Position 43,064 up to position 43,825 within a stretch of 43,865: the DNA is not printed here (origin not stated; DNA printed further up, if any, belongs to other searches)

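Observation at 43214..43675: Second HNH endonuclease paralog at the right end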

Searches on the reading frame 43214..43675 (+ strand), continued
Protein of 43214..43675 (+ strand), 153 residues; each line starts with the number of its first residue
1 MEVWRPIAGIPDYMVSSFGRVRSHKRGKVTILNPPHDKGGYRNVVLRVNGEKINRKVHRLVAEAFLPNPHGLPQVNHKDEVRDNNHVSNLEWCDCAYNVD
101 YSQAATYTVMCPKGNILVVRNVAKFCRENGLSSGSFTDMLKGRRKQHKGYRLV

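Call 77: predict_structure(alignment_id=A3)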
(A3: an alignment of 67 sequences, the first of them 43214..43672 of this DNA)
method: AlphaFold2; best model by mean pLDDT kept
length: 153 residues; sequences in the alignment: 67
mean_pLDDT: 91.2   pTM: 0.67
mean pLDDT of the five models: 91.2, 89.8, 87.9, 87.7, 87.5
residues with pLDDT >= 90: 115; 70-90: 31; 50-70: 7; < 50: 0
segments of 3 or more residues with pLDDT < 50: none
pLDDT, mean of each block of 10 residues (from residue 1): 94 96 92 93 93 95 96 91 94 80 76 92 89 94 95 94
secondary structure, 60 per line:
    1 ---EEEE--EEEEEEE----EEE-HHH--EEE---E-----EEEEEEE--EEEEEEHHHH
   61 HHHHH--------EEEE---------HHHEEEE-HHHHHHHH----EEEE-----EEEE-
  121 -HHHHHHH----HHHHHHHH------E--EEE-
elements in order: E4-7 E10-16 E21-23 E30-32 E42-48 E51-56 H57-65 E74-77 E90-93 H95-102 E107-110 E116-119 H122-128 H133-140 E150-152

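Call 79: fold_search(model_id=the predicted structure, library=pdb)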
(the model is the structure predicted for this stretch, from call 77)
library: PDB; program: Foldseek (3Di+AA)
matches with E <= 10: 252; with E <= 0.001: 1
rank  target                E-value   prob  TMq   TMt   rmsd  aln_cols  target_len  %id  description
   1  1u3e_M                1.3e-12  1.00  0.57  0.51  13.5       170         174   34  DNA binding and cleavage by the HNH homing endonuclease I-HmuI (released 2004-08-31)
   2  1evw_A                3.0e-01  0.41  0.30  0.29  12.6       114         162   13  L116A MUTANT OF THE HOMING ENDONUCLEASE I-PPOI COMPLEXED TO HOMING SITE DNA. (released 2000-08-03)
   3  2o6m_A                4.0e-01  0.16  0.28  0.27  15.2       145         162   12  H98Q mutant of the homing endonuclease I-PPOI complexed with DNA (released 2007-10-30)
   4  1a74_A                4.3e-01  0.41  0.31  0.29  12.5       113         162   12  I-PPOL HOMING ENDONUCLEASE/DNA COMPLEX (released 1998-06-22)
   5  9kja                  4.8e-01  0.92  0.26  0.51   2.9        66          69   17  Anti-CRISPR protein AcrVA3 (released 2025-11-12)
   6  5oby                  6.9e-01  0.05  0.14  0.07  19.5       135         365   12  Mycoplasma genitalium DnaK-NBD in complex with AMP-PNP (released 2018-05-09)
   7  4uuy_B                1.2e+00  0.20  0.20  0.11   8.6        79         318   14  Structural Identification of the Vps18 beta-propeller reveals a critical role in the HOPS complex stability and functi (released 2014-10-29)
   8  1d4w_B                1.3e+00  0.12  0.20  0.27   9.9        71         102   11  CRYSTAL STRUCTURE OF THE XLP PROTEIN SAP IN COMPLEX WITH SLAM PHOSPHOPEPTIDE (released 1999-10-14)
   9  1jlx_A                1.6e+00  0.01  0.11  0.07  15.3       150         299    9  AGGLUTININ IN COMPLEX WITH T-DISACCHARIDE (released 1997-12-03)
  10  4uuy_A                1.7e+00  0.16  0.20  0.11   8.6        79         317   14  Structural Identification of the Vps18 beta-propeller reveals a critical role in the HOPS complex stability and functi (released 2014-10-29)
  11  1i3j_A                1.9e+00  0.25  0.24  0.35   3.9        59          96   15  CRYSTAL STRUCTURE OF THE DNA-BINDING DOMAIN OF INTRON ENDONUCLEASE I-TEVI WITH ITS SUBSTRATE (released 2001-07-13)
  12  5wbf_A                1.9e+00  0.07  0.15  0.10  10.7        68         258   12  Double CACHE (dCACHE) sensing domain of TlpC chemoreceptor from Helicobacter pylori (released 2017-11-08)
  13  4bl2_A                1.9e+00  0.04  0.18  0.06  17.6       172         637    7  Crystal structure of PBP2a clinical mutant E150K from MRSA (released 2014-05-21)
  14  1ka6_A                2.0e+00  0.12  0.18  0.23   9.8        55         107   11  SAP/SH2D1A bound to peptide n-pY (released 2001-11-07)
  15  1cyq_A                2.1e+00  0.15  0.31  0.29  12.6       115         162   11  INTRON ENCODED HOMING ENDONUCLEASE I-PPOI (H98A)/DNA HOMING SITE COMPLEX (released 1999-11-19)
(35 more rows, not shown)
